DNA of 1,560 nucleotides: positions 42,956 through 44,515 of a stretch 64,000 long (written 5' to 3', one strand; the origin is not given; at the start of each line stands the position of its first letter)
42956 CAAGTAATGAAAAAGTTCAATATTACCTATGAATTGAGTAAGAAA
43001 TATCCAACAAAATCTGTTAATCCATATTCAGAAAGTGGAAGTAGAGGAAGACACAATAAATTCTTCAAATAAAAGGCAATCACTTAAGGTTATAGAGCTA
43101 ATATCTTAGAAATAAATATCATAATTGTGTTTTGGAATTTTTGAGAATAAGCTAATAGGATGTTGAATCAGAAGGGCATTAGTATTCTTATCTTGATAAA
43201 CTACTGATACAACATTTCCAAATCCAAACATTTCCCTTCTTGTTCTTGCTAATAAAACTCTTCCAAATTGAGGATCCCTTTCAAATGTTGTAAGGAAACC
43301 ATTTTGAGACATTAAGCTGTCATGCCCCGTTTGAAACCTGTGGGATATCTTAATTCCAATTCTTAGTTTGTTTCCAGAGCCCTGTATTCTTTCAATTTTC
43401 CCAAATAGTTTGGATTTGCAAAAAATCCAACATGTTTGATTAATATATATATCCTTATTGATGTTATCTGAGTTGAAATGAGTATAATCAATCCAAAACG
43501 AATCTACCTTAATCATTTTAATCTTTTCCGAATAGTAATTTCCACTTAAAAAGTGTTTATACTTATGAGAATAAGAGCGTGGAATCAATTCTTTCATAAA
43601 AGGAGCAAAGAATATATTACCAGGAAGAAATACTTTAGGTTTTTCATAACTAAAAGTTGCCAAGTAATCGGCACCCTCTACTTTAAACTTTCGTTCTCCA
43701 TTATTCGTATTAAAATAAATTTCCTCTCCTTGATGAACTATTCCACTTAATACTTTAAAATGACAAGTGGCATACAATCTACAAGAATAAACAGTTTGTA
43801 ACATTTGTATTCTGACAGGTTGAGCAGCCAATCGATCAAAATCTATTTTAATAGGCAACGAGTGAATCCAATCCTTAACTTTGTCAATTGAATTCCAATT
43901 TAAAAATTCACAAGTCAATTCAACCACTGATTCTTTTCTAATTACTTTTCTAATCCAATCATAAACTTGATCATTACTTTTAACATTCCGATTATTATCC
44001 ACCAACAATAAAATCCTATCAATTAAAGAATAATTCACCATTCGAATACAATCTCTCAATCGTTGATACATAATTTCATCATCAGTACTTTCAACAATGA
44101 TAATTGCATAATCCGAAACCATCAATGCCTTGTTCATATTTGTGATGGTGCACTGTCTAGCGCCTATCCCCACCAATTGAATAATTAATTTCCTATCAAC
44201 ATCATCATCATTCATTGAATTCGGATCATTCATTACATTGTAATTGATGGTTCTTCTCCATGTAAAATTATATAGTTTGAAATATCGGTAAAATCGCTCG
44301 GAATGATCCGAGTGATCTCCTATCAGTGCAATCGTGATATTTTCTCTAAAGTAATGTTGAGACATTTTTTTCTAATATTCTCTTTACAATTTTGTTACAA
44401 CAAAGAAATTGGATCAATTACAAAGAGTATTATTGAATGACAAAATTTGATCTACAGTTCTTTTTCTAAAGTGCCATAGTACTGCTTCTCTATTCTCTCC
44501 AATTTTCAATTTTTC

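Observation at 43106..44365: Stand-alone eEF1A/HBS1-family protein with every GTPase motif degenerate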

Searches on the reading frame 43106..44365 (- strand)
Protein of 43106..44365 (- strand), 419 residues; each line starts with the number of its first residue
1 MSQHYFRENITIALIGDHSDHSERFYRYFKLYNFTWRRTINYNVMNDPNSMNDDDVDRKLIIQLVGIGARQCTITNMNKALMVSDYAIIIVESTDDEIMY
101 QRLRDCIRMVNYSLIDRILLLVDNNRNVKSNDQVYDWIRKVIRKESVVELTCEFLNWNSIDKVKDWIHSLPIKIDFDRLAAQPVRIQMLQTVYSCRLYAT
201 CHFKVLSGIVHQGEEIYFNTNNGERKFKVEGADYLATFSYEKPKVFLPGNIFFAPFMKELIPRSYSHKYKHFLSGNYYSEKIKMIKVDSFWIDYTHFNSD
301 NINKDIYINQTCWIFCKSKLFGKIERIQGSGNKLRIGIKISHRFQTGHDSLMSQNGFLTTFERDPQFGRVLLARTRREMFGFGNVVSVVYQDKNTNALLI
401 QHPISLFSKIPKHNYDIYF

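Call 3: search_protein_families(library=pfam, proteins=[window:43106-44365:-], max_evalue=10)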
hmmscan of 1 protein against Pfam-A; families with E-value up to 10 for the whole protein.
window:43106-44365:- (419 aa): 1 family
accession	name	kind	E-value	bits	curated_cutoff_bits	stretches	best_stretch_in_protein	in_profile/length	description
PF11261.13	IRF-2BP1_2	-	0.081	13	26.8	1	106-130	26-50/52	Interferon regulatory factor 2-binding protein zinc finger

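Call 4: search_solved_structures(query=window:43106-44365:-, max_evalue=10, show_alignments=3)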
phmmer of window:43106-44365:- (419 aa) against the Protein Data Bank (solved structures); distinct sequences matched with E-value up to 10: 2.
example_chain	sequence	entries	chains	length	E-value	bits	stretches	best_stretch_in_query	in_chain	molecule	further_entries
4v8p_AP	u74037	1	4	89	0.85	11.6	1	215-246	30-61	RPL38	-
5z6p_A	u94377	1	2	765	1.4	10.8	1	205-239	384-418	B-agarase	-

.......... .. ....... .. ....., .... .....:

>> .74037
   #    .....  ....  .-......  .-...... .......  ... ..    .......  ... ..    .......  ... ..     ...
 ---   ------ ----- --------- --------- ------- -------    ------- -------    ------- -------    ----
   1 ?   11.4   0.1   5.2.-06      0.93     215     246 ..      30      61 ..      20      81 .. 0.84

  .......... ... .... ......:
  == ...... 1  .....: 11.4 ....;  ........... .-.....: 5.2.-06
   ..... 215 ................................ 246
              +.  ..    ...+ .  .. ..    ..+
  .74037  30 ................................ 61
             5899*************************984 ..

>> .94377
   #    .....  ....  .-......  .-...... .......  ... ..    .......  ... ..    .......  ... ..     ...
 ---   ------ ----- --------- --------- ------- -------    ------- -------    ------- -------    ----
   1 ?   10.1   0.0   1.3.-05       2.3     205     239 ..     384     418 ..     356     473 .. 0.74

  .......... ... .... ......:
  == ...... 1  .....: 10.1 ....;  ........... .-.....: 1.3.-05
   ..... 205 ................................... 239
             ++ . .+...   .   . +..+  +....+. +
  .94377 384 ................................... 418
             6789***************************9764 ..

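Call 5: search_protein_families(library=ncbifam, proteins=[window:43106-44365:-], max_evalue=10)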
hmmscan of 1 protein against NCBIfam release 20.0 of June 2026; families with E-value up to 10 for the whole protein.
window:43106-44365:- (419 aa): 0 families

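Call 6: find_homologous_proteins(query=window:43106-44365:-, max_evalue=0.001)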
Query window:43106-44365:- (419 aa): 2 proteins with E <= 0.001 among 1393 candidates.
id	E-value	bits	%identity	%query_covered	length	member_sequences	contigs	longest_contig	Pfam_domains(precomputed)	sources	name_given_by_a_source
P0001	7.4e-287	969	100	100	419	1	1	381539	-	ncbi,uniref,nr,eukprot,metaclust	ncbi:predicted protein [Naegleria gruberi]|uniref:Predicted protein n=1 Tax=Naegleria gruberi TaxID=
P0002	1.3e-133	464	64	82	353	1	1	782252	-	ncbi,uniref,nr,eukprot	ncbi:predicted protein [Naegleria gruberi]|uniref:Predicted protein n=1 Tax=Naegleria gruberi TaxID=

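Call 13: find_encoding_contigs(protein=P0002, flank=6000, max_places=4)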
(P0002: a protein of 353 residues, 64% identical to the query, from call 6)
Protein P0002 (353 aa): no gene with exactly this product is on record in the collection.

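Call 14: find_encoding_contigs(protein=P0001, flank=10000, max_places=4)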
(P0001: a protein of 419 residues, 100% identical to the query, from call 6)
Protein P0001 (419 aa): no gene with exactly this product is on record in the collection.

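Call 16: search_protein_representatives(protein=window:43106-44365:-)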
Query: 419 residues. Proteins with E-value up to 0.001 (for the whole library): 2; up to 1e-10: 1; up to 1e-30: 1. The best 2 are listed.
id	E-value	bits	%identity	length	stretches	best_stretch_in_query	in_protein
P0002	4.0e-134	464.0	66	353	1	77-418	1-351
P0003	1.4e-05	40.6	31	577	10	287-323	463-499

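Call 20: predict_structure(alignment_id=A1)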
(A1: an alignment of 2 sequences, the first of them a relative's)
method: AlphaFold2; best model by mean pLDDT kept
length: 419 residues; sequences in the alignment: 2
mean_pLDDT: 36.4   pTM: 0.28
mean pLDDT of the five models: 36.4, 35.2, 29.4, 26.8, 26.7
residues with pLDDT >= 90: 0; 70-90: 0; 50-70: 39; < 50: 380
segments of 3 or more residues with pLDDT < 50: 1-94, 105-136, 138-187, 189-199, 205-209, 219-224, 231-241, 247-250, 257-330, 332-419
pLDDT, mean of each block of 10 residues (from residue 1): 22 30 34 26 29 31 25 28 39 49 48 39 43 47 37 36 36 35 46 42 49 55 53 35 47 49 31 31 31 35 38 38 46 44 32 24 26 26 30 28 29 24
secondary structure, 60 per line:
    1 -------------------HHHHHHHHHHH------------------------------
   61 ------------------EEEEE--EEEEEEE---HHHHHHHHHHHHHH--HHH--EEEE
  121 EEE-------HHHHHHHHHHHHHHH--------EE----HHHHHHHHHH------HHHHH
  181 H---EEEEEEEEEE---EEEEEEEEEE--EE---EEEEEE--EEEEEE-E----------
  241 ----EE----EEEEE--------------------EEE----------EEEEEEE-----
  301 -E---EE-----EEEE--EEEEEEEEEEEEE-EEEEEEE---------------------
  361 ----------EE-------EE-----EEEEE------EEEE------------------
elements in order: H20-30 E79-83 E86-92 H96-109 E117-123 H131-145 H160-169 H176-181 E185-194 E198-207 E215-220 E223-228 E251-255 E276-278 E289-295 E313-316 E319-331 E333-339 E387-391 E398-401

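Call 22: search_solved_structures(query=A1, max_evalue=10, show_alignments=3)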
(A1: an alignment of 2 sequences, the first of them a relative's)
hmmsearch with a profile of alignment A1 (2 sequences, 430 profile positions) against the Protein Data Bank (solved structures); distinct sequences matched with E-value up to 10: 4.
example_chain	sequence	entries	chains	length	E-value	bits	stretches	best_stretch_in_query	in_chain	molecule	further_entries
6xhp_A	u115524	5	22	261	0.37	12.8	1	66-194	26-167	Ribitol-5-phosphate cytidylyltransferase 1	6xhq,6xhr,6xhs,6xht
2v78_A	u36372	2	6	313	0.54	12.2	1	158-213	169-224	FRUCTOKINASE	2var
3a15_A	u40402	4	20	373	1.4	10.9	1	140-207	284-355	Aldoxime dehydratase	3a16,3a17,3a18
3w08_A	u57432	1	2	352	2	10.4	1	139-208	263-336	Aldoxime dehydratase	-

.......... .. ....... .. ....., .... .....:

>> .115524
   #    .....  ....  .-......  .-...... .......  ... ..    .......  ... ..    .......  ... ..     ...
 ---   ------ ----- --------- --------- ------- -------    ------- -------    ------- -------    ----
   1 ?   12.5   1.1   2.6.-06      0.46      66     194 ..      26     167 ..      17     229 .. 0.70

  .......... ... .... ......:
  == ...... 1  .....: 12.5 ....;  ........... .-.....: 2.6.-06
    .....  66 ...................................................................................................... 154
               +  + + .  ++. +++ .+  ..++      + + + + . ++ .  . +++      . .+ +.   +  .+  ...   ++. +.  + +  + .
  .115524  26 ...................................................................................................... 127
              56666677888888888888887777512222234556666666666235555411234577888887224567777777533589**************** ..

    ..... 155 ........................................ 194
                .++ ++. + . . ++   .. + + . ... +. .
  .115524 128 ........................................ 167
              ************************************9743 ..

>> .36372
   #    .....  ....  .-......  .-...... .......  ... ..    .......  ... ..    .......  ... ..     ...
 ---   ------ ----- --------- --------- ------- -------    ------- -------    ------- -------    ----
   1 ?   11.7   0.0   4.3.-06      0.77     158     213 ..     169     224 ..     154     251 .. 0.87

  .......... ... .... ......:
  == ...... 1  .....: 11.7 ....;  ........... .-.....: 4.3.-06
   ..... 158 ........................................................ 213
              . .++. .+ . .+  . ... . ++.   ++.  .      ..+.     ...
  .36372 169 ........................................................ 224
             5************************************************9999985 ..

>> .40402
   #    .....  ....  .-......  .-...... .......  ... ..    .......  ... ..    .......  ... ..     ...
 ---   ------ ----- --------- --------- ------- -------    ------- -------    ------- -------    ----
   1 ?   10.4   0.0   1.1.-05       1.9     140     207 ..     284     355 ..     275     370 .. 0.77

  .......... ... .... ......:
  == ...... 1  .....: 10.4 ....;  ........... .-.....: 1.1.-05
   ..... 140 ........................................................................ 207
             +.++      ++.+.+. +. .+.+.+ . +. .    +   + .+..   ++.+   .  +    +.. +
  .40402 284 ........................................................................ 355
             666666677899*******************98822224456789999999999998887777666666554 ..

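Call 27: fold_search(model_id=the predicted structure, library=pdb)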
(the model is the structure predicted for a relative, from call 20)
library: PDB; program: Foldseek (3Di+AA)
matches with E <= 10: 1096; with E <= 0.001: 216
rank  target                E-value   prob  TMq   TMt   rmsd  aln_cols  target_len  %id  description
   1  2hcj_B                2.9e-09  1.00  0.19  0.22  17.6       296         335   11  Trypsin-modified Elongation Factor Tu in complex with tetracycline (released 2006-10-31)
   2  4pc2_B                5.6e-09  1.00  0.19  0.20  17.0       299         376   11  Elongation factor Tu:Ts complex with a bound GDP (released 2015-05-06)
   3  7vmc_A                8.7e-09  1.00  0.20  0.21  17.2       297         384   12  Crystal structure of EF-Tu/CdiA/CdiI (released 2022-03-30)
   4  4pc3_B                8.7e-09  1.00  0.19  0.21  16.6       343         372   11  Elongation factor Tu:Ts complex with partially bound GDP (released 2015-05-06)
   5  4q7j_B                1.2e-08  1.00  0.19  0.21  16.0       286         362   10  Complex structure of viral RNA polymerase (released 2014-08-27)
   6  7vok_A                1.3e-08  1.00  0.19  0.20  16.8       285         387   13  The Crystal structure of EF-Tu and GDP from Mycobacterium tuberculosis (released 2022-10-19)
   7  7vmx_B                1.4e-08  1.00  0.19  0.21  15.6       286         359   12  The Crystal Structure of EF-Tu and EF-Ts complex from Mycobacterium tuberculosis (released 2022-10-12)
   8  8v9l_x                1.6e-08  1.00  0.20  0.21  16.5       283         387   13  Cryo-EM structure of the Mycobacterium smegmatis 70S ribosome in complex with hibernation factor Msmeg1130 (Balon) and (released 2024-02-07)
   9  2fx3                  1.6e-08  1.00  0.20  0.21  17.1       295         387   12  Crystal Structure Determination of E. coli Elongation Factor, Tu using a Twinned Data Set (released 2006-03-28)
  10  1efu_A                1.6e-08  1.00  0.18  0.20  17.1       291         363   12  ELONGATION FACTOR COMPLEX EF-TU/EF-TS FROM ESCHERICHIA COLI (released 1997-01-11)
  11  1dg1_G                2.3e-08  1.00  0.20  0.21  17.7       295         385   12  WHOLE, UNMODIFIED, EF-TU(ELONGATION FACTOR TU). (released 1999-12-01)
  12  8rdw_H                2.3e-08  1.00  0.20  0.21  16.8       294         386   12  Cryo-EM structure of P. urativorans 70S ribosome in complex with hibernation factor Balon and EF-Tu(GDP) (structure 3) (released 2024-02-21)
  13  1qzd                  2.7e-08  1.00  0.25  0.27  13.4       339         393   12  EF-Tu.kirromycin coordinates fitted into the cryo-EM map of EF-Tu ternary complex (GDP.Kirromycin) bound 70S ribosome (released 2003-11-04)
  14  9v5s_D                2.7e-08  1.00  0.19  0.20  17.8       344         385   12  Crystal structure of EF-Tu from Mycoplasma pneumoniae (released 2025-10-29)
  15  3u6k_A                2.8e-08  1.00  0.18  0.19  18.0       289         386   12  Ef-tu (escherichia coli) in complex with nvp-ldk733 (released 2012-02-08)
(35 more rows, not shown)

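Call 41: search_protein_families(library=pfam, proteins=[P0002], max_evalue=10)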
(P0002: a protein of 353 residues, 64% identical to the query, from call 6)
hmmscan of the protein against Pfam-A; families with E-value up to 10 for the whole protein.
P0002 (353 aa): 0 families

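Call 43: list_cluster_members(proteins=[P0001, P0002])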
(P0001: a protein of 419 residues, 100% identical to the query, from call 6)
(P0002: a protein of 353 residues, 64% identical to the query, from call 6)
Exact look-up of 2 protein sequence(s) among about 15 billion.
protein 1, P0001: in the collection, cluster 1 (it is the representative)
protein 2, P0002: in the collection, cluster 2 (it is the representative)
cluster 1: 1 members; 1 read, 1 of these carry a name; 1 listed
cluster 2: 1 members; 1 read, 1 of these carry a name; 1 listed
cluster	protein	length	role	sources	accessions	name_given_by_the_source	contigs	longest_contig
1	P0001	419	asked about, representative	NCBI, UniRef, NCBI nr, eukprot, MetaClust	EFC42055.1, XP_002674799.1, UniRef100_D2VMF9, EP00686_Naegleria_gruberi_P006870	predicted protein [Naegleria gruberi] | Predicted protein n=1 Tax=Naegleria gruberi TaxID=5762 RepID=D2VMF9_NAEGR | uncharacterized protein NAEGRDRAFT_70119 [Naegleria gruberi]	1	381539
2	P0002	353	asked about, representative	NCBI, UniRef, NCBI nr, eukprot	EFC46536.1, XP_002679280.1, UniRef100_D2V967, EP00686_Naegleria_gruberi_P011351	predicted protein [Naegleria gruberi] | Predicted protein n=1 Tax=Naegleria gruberi TaxID=5762 RepID=D2V967_NAEGR | uncharacterized protein NAEGRDRAFT_65582 [Naegleria gruberi]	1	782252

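Call 57: predict_structure(alignment_id=A4)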
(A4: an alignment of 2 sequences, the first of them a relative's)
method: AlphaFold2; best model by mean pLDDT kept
length: 353 residues; sequences in the alignment: 2
mean_pLDDT: 39.7   pTM: 0.30
mean pLDDT of the five models: 39.7, 38.0, 37.7, 34.8, 30.1
residues with pLDDT >= 90: 0; 70-90: 1; 50-70: 121; < 50: 231
segments of 3 or more residues with pLDDT < 50: 1-10, 36-39, 50-56, 73-75, 85-87, 96-105, 118-128, 149-153, 163-173, 188-353
pLDDT, mean of each block of 10 residues (from residue 1): 34 55 60 51 55 47 65 52 52 46 51 50 43 57 60 55 38 52 52 32 26 22 22 23 31 36 33 30 24 22 22 23 27 25 23 19
secondary structure, 60 per line:
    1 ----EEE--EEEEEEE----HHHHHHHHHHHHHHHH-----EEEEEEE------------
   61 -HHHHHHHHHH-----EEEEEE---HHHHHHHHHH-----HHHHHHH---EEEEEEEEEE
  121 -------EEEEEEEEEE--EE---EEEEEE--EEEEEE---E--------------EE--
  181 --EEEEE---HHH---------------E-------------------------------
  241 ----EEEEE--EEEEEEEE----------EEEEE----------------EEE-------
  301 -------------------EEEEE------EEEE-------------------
elements in order: E5-7 E10-16 H21-36 E42-48 H62-71 E77-82 H86-95 H101-107 E111-120 E128-137 E145-150 E153-158 E183-187 E245-249 E252-259 E270-274 E291-293 E320-324 E331-334

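Call 59: fold_search(model_id=the predicted structure, library=pdb)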
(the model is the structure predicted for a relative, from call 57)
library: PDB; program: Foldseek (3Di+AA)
matches with E <= 10: 807; with E <= 0.001: 62
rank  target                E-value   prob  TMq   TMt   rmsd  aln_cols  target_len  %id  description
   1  6fyx_k                1.5e-05  1.00  0.31  0.27  14.4       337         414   11  Structure of a partial yeast 48S preinitiation complex with eIF5 N-terminal domain (model C1) (released 2018-12-05)
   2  2hcj_B                2.2e-05  1.00  0.23  0.24   9.0       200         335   12  Trypsin-modified Elongation Factor Tu in complex with tetracycline (released 2006-10-31)
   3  8rw1_k                4.6e-05  1.00  0.30  0.25  16.0       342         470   11  Structure of a yeast 48S-AUC preinitiation complex in closed conformation (released 2024-09-11)
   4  1xb2_A                6.4e-05  1.00  0.22  0.22   9.1       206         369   14  Crystal Structure of Bos taurus mitochondrial Elongation Factor Tu/Ts Complex (released 2004-11-23)
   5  1d2e_A                6.4e-05  1.00  0.21  0.20   9.3       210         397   15  CRYSTAL STRUCTURE OF MITOCHONDRIAL EF-TU IN COMPLEX WITH GDP (released 1999-09-28)
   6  4zkd                  6.4e-05  1.00  0.26  0.21  16.2       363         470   11  Crystal structure of the S. cerevisiae Ski7 GTPase-like domain, bound to GDP and inorganic phosphate. (released 2015-06-17)
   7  3u6k_A                6.8e-05  1.00  0.22  0.20   9.7       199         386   13  Ef-tu (escherichia coli) in complex with nvp-ldk733 (released 2012-02-08)
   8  1s0u                  8.1e-05  1.00  0.33  0.30  13.8       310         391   12  eIF2gamma apo (released 2004-01-20)
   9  9v5s_B                9.6e-05  1.00  0.22  0.21   9.3       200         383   14  Crystal structure of EF-Tu from Mycoplasma pneumoniae (released 2025-10-29)
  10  4pc2_B                1.1e-04  0.99  0.22  0.21  14.4       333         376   11  Elongation factor Tu:Ts complex with a bound GDP (released 2015-05-06)
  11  1efu_A                1.1e-04  1.00  0.23  0.22  14.9       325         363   12  ELONGATION FACTOR COMPLEX EF-TU/EF-TS FROM ESCHERICHIA COLI (released 1997-01-11)
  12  4pc6_B                1.1e-04  0.99  0.21  0.21  14.4       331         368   11  Elongation factor Tu:Ts complex with bound GDPNP (released 2015-05-06)
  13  6gfu                  1.2e-04  1.00  0.21  0.20   9.3       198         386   13  Crystal structure of an ancient sequence-reconstructed Elongation Factor Tu (node 262) (released 2019-05-22)
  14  5we6_z                1.4e-04  1.00  0.34  0.31  11.8       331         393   12  70S ribosome-EF-Tu H84A complex with GTP and cognate tRNA (released 2018-04-25)
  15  7o9k_t                1.4e-04  0.99  0.23  0.22  14.1       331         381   11  Human mitochondrial ribosome large subunit assembly intermediate with MTERF4-NSUN4, MRM2, MTG1, the MALSU module, GTPB (released 2021-06-30)
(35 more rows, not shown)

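Call 78: find_related_loci(query=A1, collection=metagenome_contigs, flank=5000)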
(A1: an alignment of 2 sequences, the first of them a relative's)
Query A1 (419 aa) in metagenome_contigs; peptide patterns used: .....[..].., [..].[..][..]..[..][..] (x = any residue, [..] = any of these).
477 stretches matched a pattern, but none encodes a relative of the query by tblastn (E <= 1e-3).

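Call 79: find_related_loci(query=A1, collection=viral_contigs, flank=5000)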
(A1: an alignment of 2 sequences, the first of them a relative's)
Query A1 (419 aa) in viral_contigs; peptide patterns used: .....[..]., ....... (x = any residue, [..] = any of these).
70 stretches matched a pattern, but none encodes a relative of the query by tblastn (E <= 1e-3).

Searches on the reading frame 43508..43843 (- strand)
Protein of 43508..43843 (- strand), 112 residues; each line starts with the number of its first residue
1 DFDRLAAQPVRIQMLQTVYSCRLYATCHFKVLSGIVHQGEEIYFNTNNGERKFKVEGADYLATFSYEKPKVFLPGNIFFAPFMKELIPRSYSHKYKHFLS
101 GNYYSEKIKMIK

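Call 41: search_protein_families(library=pfam, proteins=[window:43508-43843:-], max_evalue=10)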
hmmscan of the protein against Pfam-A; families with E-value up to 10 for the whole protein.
seq(112 aa): 1 family
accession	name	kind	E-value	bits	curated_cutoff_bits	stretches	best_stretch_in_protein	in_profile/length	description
PF03144.31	GTP_EFTU_D2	-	0.14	13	30.3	1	27-50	4-29/73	Elongation factor Tu domain 2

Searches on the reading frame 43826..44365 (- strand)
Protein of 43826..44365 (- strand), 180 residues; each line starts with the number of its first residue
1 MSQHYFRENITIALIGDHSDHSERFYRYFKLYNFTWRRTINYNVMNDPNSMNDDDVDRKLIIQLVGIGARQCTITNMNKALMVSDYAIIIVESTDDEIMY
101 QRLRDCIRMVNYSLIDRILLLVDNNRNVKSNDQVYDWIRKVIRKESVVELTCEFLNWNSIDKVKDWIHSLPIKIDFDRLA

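Call 41: search_protein_families(library=pfam, proteins=[window:43826-44365:-], max_evalue=10)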
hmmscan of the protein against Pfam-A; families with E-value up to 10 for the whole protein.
seq(180 aa): 3 families
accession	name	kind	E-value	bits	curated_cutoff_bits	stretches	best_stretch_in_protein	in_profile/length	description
PF11261.13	IRF-2BP1_2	-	0.019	15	26.8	1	106-130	26-50/52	Interferon regulatory factor 2-binding protein zinc finger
PF14769.11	CLAMP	-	0.27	12.1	22.7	1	23-41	78-96/99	Flagellar C1a complex subunit C1a-32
PF02284.21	COX5A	-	0.38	11.3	24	1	95-144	41-88/103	Cytochrome c oxidase subunit Va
